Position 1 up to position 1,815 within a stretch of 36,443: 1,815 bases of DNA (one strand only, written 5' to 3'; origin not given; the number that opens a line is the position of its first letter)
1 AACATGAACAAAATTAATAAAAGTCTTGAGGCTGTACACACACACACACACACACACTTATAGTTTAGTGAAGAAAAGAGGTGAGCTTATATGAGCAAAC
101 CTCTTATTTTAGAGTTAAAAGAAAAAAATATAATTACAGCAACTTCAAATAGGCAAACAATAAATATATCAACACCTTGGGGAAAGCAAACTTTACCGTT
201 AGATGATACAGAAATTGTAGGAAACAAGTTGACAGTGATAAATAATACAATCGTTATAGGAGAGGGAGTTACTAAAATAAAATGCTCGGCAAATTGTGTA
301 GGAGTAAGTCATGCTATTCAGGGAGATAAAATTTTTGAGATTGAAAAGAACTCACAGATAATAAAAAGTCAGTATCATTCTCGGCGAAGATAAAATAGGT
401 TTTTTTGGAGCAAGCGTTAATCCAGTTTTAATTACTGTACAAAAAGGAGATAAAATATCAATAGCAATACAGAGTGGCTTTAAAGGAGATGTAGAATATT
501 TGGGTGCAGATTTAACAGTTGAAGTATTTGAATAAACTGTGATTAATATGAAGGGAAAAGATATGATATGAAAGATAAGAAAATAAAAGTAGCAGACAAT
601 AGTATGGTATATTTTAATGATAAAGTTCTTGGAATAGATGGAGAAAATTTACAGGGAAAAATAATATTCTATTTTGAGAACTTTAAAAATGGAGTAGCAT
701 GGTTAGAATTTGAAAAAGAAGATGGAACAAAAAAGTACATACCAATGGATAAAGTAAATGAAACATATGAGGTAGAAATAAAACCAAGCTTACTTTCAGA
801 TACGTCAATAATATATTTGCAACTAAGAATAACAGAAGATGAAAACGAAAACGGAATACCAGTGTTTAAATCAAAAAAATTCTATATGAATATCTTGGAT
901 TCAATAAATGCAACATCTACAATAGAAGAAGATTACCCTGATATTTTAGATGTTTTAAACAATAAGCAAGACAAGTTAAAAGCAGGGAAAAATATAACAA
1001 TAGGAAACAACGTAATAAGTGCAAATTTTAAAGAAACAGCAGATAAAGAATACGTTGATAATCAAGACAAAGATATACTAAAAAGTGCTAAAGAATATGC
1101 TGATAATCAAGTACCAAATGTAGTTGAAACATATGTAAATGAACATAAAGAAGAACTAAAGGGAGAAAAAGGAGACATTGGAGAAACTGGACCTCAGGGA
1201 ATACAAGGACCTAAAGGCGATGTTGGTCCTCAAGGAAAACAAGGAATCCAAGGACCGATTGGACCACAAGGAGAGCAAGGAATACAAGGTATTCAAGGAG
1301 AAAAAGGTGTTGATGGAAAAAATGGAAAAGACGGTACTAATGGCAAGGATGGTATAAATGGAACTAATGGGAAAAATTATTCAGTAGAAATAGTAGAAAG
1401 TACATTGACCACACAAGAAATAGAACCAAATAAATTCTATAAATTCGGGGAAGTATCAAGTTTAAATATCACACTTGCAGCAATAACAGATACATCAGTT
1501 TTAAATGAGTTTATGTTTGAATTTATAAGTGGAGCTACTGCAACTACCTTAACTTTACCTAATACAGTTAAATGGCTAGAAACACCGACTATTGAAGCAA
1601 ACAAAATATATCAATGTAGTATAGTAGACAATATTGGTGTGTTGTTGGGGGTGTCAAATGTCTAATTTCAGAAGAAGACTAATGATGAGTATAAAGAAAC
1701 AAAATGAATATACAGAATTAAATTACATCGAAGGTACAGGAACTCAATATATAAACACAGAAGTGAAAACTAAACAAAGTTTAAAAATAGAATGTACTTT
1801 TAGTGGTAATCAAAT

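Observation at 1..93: (AC)11 microsatellite in a 19-codon leader ORF directly upstream of the tail-fibre cluster: candidate phase-variation switch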

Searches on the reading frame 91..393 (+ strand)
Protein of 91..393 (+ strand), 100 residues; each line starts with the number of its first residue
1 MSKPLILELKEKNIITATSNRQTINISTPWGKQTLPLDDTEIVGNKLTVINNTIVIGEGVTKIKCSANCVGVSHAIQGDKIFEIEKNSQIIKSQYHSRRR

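Call 9: search_protein_families(library=phrogs, proteins=[window:91-393:+], max_evalue=0.01)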
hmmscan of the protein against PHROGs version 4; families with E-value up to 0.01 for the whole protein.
window:91-393:+ (100 aa): 0 families

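Call 10: search_protein_families(library=pfam, proteins=[window:91-393:+], max_evalue=0.01)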
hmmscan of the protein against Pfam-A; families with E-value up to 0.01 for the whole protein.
window:91-393:+ (100 aa): 0 families

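Call 12: find_encoding_contigs(protein=window:91-393:+, flank=3000, max_places=10)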
Protein window:91-393:+ (100 aa): 20 contigs read that carry it; 4 places shown.
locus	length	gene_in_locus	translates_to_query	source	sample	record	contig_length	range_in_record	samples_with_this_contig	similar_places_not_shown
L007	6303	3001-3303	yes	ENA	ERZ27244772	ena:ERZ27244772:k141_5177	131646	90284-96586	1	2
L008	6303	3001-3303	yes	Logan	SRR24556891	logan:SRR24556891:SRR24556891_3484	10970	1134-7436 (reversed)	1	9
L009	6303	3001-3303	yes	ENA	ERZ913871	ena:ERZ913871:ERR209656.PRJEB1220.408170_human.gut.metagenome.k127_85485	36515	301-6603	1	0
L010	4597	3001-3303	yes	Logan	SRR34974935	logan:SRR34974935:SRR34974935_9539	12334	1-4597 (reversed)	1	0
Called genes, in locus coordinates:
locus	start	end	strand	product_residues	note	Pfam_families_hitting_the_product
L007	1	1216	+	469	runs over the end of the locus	-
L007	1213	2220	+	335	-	-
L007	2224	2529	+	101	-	-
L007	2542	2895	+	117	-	-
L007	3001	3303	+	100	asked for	-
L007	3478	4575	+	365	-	PF01391:Collagen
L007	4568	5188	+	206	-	-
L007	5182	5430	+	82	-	-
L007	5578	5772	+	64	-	-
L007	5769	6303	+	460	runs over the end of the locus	PF13529:Peptidase_C39_2, PF08239:SH3_3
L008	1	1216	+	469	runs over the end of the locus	-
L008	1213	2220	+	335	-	-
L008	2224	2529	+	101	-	-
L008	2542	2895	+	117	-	-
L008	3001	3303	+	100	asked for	-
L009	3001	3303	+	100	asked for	-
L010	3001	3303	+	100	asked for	-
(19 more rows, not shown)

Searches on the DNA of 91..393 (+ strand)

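Call 69: search_rna_families(source=L009, start=2400, end=3600, threshold=evalue, max_evalue=1)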
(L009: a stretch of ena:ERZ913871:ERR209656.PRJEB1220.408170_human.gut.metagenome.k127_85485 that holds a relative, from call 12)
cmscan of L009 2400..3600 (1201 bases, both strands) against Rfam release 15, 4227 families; matches with E-value up to 1: 2.
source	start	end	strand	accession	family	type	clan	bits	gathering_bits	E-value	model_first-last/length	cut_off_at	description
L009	2925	3020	-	RF02274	AniS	Gene;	-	21.4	50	0.61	1-106/106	no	AniS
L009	2936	3057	-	RF01295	SCARNA7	Gene; snRNA; snoRNA; scaRNA;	-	17.5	65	0.081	1-330/330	no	Small Cajal body-specific RNA 7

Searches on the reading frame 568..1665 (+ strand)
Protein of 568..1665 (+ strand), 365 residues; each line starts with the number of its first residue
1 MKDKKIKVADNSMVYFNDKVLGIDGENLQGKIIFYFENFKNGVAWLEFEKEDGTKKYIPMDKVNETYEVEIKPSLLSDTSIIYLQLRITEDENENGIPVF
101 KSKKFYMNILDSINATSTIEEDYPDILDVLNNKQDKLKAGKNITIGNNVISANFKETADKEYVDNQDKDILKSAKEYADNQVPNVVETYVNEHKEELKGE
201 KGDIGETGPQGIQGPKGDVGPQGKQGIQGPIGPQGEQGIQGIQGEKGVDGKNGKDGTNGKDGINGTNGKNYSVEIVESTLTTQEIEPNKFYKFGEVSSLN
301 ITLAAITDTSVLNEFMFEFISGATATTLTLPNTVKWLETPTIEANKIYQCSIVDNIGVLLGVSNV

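Call 9: search_protein_families(library=phrogs, proteins=[window:568-1665:+], max_evalue=0.01)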
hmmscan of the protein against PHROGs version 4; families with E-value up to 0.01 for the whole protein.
window:568-1665:+ (365 aa): 47 families (the best 25 are shown)
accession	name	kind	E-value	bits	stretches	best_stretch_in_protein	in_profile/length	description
phrog_5073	-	tail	2.5e-23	83.9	1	199-320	300-417/519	tail fiber protein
phrog_6320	-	tail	3.7e-22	79.9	1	144-269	26-150/745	tail fiber protein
phrog_366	-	tail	6.5e-19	69.7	1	130-273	254-383/474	tail fiber protein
phrog_8745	-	tail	3.9e-17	61.9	1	195-268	1400-1473/1803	tail fiber protein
phrog_819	-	tail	7.2e-16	58.5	1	198-270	516-588/1024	tail protein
phrog_10972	-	tail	1.3e-15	58.8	1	153-278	130-233/343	tail fiber protein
phrog_38806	-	unknown function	1e-14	55.6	1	189-270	57-138/285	-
phrog_34916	-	tail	1.1e-12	49.2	2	193-253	27-87/124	tail fiber protein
phrog_32409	-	tail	1.3e-12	47.9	2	178-247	170-239/884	tail fiber protein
phrog_26346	-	unknown function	3.5e-12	46.8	1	197-271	200-274/659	-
phrog_1658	-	unknown function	4.2e-12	47.3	1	197-281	44-128/239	-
phrog_17587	-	tail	1.5e-11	44.5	1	196-263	354-421/641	tail fiber protein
phrog_32123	-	unknown function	1.5e-11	44.4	1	184-268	200-287/532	-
phrog_26246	-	tail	2.6e-11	44.3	1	197-270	111-187/329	tail protein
phrog_1806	-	tail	4.4e-11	43.6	2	223-270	185-232/276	collagen like minor tail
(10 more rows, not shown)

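Call 10: search_protein_families(library=pfam, proteins=[window:568-1665:+], max_evalue=0.01)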
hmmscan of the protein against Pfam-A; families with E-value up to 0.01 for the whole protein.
window:568-1665:+ (365 aa): 2 families
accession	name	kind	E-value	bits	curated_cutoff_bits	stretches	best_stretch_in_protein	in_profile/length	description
PF01391.23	Collagen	-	2.2e-15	56.6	27.2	2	214-269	1-56/60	Collagen triple helix repeat (20 copies)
PF06798.17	PrkA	-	0.00031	21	25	1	102-201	38-138/255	PrkA serine protein kinase C-terminal domain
